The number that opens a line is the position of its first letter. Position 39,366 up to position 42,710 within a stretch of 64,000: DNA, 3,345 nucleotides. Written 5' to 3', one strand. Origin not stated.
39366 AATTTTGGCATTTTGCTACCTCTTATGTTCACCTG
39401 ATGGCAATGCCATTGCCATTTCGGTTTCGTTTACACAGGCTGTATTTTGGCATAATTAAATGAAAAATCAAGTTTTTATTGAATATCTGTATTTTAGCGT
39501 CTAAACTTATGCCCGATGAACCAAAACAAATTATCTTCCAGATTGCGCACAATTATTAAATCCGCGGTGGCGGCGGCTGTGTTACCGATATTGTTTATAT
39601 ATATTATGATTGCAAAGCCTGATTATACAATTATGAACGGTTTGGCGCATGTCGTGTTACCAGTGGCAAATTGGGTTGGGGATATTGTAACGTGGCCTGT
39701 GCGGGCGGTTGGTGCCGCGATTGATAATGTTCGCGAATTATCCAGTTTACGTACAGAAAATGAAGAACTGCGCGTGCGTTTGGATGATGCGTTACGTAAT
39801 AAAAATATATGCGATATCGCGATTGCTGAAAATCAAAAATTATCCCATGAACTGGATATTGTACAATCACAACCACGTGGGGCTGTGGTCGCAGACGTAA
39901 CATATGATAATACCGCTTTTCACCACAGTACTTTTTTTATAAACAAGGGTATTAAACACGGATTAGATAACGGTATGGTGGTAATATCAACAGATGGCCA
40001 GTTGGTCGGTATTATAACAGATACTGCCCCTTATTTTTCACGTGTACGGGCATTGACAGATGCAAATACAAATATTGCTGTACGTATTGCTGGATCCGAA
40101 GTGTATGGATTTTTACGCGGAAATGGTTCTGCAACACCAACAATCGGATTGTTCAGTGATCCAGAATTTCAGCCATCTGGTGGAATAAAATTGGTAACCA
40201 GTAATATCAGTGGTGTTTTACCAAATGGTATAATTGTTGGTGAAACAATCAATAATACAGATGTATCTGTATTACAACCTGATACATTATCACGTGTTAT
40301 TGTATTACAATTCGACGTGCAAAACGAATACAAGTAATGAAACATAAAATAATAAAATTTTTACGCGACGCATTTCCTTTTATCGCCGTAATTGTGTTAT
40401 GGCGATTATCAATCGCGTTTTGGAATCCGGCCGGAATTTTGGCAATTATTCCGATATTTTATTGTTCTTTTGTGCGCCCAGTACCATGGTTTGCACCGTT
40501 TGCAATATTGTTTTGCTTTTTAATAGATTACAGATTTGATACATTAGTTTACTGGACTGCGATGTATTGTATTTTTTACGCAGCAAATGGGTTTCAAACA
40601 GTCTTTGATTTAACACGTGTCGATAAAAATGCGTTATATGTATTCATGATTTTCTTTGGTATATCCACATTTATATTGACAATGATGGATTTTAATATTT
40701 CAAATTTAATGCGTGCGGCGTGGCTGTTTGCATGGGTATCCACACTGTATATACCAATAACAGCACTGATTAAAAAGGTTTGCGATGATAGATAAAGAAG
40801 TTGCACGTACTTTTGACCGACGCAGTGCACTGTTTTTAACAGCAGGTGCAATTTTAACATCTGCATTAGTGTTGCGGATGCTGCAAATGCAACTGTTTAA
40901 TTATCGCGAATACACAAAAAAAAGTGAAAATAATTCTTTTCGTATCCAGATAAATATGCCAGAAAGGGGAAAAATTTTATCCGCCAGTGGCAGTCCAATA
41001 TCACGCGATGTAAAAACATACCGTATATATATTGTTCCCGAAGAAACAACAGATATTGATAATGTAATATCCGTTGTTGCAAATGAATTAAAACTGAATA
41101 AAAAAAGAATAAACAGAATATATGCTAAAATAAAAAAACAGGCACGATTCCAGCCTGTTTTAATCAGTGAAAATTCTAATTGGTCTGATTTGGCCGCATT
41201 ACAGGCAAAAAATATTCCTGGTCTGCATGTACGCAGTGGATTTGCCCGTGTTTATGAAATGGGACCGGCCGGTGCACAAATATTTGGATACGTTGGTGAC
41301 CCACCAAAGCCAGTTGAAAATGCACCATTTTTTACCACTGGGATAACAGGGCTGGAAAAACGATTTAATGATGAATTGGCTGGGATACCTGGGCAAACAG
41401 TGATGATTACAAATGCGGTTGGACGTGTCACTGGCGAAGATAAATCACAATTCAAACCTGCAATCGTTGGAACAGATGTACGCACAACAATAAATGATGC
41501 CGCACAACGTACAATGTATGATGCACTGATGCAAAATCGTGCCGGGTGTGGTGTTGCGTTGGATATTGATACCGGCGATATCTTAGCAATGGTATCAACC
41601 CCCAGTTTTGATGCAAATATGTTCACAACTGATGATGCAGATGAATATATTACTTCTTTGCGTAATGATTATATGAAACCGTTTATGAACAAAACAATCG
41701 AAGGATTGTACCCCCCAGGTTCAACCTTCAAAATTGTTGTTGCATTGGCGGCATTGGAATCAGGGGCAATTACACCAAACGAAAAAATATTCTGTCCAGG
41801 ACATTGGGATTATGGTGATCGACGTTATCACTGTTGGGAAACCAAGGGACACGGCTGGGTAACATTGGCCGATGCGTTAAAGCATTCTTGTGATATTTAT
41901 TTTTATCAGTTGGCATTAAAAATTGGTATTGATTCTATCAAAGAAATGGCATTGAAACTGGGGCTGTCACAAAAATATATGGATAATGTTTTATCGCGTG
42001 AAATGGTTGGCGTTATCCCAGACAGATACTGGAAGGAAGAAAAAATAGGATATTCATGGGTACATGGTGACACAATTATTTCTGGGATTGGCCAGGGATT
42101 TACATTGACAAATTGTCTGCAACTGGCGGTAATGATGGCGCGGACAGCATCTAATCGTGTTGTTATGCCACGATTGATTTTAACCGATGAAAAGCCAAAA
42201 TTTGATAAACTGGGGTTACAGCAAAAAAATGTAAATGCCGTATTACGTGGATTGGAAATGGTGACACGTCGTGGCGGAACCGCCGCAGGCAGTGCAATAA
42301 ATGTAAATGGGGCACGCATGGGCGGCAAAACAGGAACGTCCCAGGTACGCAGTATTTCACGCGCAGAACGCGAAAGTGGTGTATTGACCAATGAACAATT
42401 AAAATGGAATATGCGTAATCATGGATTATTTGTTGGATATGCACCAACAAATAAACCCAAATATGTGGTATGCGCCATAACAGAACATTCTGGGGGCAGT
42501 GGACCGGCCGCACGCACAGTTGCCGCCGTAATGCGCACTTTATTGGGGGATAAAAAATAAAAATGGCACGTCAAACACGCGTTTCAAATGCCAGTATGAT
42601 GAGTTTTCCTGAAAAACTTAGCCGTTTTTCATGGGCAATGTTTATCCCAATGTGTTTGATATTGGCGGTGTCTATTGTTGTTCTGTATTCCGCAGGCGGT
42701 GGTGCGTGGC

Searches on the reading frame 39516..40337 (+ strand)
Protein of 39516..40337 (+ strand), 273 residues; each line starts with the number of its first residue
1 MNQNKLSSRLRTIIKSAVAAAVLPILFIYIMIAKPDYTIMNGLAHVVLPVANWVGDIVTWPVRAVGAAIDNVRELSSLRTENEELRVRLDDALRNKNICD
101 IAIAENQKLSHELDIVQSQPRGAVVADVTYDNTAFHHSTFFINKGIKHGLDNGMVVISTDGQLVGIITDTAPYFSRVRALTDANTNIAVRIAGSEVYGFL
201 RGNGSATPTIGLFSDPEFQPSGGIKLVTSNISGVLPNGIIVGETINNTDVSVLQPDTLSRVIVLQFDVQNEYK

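Call 31: search_protein_families(library=pfam, proteins=[window:39516-40337:+], max_evalue=0.001)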
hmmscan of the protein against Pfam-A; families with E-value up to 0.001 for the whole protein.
window:39516-40337:+ (273 aa): 1 family
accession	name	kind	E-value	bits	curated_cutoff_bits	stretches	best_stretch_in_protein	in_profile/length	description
PF04085.20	MreC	-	3.4e-23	82.5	28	1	131-246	4-117/147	Rod shape-determining protein MreC, barrel core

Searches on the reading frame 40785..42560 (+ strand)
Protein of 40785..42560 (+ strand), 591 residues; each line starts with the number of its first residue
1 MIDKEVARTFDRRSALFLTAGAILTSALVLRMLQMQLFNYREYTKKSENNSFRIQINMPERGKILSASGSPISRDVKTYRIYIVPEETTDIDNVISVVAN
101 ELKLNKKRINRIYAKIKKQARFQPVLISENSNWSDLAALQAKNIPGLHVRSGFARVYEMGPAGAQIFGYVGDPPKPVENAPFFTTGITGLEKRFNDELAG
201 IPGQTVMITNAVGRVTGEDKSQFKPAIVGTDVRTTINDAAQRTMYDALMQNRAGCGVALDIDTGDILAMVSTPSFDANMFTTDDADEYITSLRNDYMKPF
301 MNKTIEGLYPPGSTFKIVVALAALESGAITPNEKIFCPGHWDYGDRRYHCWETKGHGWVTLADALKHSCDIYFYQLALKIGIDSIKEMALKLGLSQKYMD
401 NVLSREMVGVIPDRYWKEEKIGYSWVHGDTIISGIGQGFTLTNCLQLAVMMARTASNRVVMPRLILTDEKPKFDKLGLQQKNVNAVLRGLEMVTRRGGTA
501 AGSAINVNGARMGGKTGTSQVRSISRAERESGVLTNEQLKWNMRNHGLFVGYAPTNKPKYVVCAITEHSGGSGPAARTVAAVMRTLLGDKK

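Call 31: search_protein_families(library=pfam, proteins=[window:40785-42560:+], max_evalue=0.001)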
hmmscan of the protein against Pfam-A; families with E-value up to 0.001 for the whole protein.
window:40785-42560:+ (591 aa): 2 families
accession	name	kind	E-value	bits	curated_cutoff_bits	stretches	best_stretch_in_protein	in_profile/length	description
PF00905.27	Transpeptidase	-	4.7e-57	193.9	22.1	1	254-583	1-298/299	Penicillin binding protein transpeptidase domain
PF03717.20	PBP_dimer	-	2.3e-23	84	24.4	1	59-218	4-178/180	Penicillin-binding Protein dimerisation domain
